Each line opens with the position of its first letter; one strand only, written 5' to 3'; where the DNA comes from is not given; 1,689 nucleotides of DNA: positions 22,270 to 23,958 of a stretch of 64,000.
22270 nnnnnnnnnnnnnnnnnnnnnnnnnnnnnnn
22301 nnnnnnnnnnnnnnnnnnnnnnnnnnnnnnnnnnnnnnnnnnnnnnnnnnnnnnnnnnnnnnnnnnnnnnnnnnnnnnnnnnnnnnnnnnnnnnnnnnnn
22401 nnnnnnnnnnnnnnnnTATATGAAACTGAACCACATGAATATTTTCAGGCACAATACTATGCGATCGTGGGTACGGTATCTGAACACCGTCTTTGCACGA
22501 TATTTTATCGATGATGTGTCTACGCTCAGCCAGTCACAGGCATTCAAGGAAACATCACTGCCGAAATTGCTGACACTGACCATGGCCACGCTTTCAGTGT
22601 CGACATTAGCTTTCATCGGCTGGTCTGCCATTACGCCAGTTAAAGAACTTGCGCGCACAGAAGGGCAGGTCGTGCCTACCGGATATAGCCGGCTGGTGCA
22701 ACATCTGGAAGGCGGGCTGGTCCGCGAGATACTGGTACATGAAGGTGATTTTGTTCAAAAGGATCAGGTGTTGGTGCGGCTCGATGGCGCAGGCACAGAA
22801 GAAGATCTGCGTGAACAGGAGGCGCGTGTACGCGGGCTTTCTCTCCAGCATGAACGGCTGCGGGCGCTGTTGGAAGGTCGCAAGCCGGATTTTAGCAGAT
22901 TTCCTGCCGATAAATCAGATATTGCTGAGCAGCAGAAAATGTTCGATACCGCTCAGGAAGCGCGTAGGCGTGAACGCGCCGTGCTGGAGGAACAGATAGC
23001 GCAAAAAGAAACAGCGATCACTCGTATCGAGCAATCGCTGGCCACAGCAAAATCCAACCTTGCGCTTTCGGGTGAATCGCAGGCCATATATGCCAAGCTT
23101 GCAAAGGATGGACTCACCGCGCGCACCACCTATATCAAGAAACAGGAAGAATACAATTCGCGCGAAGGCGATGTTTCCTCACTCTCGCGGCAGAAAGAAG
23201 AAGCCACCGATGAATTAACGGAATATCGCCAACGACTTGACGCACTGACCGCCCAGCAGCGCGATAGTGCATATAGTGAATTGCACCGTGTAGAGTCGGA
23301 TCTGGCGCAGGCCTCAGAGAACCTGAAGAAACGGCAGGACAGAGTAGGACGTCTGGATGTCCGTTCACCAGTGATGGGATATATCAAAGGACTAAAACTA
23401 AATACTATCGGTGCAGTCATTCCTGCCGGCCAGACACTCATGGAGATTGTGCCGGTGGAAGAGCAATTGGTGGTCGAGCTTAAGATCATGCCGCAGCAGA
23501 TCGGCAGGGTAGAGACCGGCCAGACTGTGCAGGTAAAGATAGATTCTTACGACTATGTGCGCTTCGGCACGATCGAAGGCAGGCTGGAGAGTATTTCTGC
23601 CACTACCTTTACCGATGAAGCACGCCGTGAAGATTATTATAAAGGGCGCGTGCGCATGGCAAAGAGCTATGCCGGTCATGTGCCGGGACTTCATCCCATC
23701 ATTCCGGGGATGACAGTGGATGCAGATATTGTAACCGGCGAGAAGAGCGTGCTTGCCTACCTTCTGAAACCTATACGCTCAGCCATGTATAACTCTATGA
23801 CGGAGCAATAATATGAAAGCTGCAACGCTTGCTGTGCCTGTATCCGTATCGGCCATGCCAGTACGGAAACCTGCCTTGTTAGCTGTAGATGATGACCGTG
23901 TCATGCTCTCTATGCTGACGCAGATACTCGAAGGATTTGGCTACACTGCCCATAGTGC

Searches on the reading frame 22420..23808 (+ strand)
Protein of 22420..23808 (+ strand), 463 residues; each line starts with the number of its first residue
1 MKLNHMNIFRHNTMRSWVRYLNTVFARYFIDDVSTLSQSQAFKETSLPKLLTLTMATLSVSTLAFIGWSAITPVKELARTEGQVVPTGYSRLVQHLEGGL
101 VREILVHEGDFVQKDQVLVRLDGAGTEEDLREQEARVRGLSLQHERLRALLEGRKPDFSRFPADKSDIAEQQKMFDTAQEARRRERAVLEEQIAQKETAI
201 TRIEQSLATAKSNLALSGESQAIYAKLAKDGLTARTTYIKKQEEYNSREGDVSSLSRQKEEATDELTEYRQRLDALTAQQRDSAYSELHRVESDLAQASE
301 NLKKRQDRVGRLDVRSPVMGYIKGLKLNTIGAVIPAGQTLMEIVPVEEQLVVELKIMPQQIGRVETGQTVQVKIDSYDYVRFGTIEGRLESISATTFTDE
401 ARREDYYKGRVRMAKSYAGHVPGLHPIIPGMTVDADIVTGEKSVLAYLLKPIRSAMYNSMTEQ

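Call 5: search_protein_families(library=pfam, proteins=[window:22420-23808:+], max_evalue=0.01)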
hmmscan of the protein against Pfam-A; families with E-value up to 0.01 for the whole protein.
window:22420-23808:+ (463 aa): 4 families
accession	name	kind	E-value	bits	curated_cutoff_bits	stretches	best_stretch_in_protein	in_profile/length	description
PF13437.12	HlyD_3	-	1.7e-16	61.3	22.2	1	314-417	2-97/106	HlyD family secretion protein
PF16576.10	HlyD_D23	-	4.8e-08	33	30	1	264-393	61-189/214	Barrel-sandwich domain of CusB or HlyD membrane-fusion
PF13533.13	Biotin_lipoyl_2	-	0.00022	21.4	29.8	1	99-122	9-32/32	Biotin-lipoyl like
PF00364.28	Biotin_lipoyl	-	0.0013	18.9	22.1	0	98-120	50-72/73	Biotin-requiring enzyme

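Call 6: search_protein_families(library=ncbifam, proteins=[window:22420-23808:+], max_evalue=0.01)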
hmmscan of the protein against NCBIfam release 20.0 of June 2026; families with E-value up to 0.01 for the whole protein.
window:22420-23808:+ (463 aa): 14 families
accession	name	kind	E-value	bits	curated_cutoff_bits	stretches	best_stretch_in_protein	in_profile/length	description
TIGR01843.1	type_I_hlyD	subfamily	1.4e-107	360.3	208.65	1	51-462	4-421/422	HlyD family type I secretion periplasmic adaptor subunit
TIGR03794.1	NHLM_micro_HlyD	equivalog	1.6e-19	70.1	156.2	1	53-401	21-345/421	NHLP bacteriocin system secretion protein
TIGR00998.1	8a0101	subfamily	2.2e-18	66.3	390.8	1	50-396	4-285/334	EmrA/EmrK family multidrug efflux transporter periplasmic adaptor subunit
TIGR01730.1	RND_mfp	subfamily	5.8e-15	55.1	94.9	2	242-395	63-213/322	efflux RND transporter periplasmic adaptor subunit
TIGR01000.1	bacteriocin_acc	subfamily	1.7e-12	47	258.85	1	168-448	157-449/457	bacteriocin secretion accessory protein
NF011715.0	PRK15136.1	equivalog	1.9e-09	36.7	563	1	261-378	162-280/390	multidrug efflux MFS transporter periplasmic adaptor subunit EmrA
TIGR02971.1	heterocyst_DevB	subfamily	8e-09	35.3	129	1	101-377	27-267/327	ABC exporter membrane fusion protein, DevB family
NF002939.0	PRK03598.1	equivalog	2.7e-07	30.1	393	1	98-215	52-165/332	secretion protein HlyD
NF008606.0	PRK11578.1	equivalog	3.4e-06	26.4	342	1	99-216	70-183/371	macrolide transporter subunit MacA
TIGR00999.1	8a0102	subfamily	6.7e-05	22.1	319.3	1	278-378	57-157/271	CzcB/NccB family metal efflux transporter periplasmic adaptor subunit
TIGR02168.1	SMC_prok_B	equivalog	0.00031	18.6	567.35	1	126-310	258-445/1181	chromosome segregation protein SMC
NF007850.1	PRK10559.1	equivalog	0.00035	19.8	400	1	269-394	103-224/303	p-hydroxybenzoic acid efflux pump subunit AaeA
TIGR02169.1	SMC_prok_A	equivalog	0.00045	18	729.4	1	127-313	702-882/1165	chromosome segregation protein SMC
TIGR02559.1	HrpB7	equivalog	0.0038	17.6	134.4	0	170-234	1-65/158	type III secretion protein HrpB7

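Call 49: find_encoding_contigs(protein=window:22420-23808:+, flank=2000, max_places=3)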
Protein window:22420-23808:+ (463 aa): 2 contigs read that carry it; 1 place shown.
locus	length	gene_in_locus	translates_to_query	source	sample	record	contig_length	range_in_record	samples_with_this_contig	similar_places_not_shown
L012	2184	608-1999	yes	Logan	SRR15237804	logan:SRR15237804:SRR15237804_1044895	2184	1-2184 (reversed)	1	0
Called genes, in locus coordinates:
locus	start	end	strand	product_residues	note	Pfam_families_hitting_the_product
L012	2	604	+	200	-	?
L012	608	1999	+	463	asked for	PF25994:HH_AprE, PF26002:Beta-barrel_AprE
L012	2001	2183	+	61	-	?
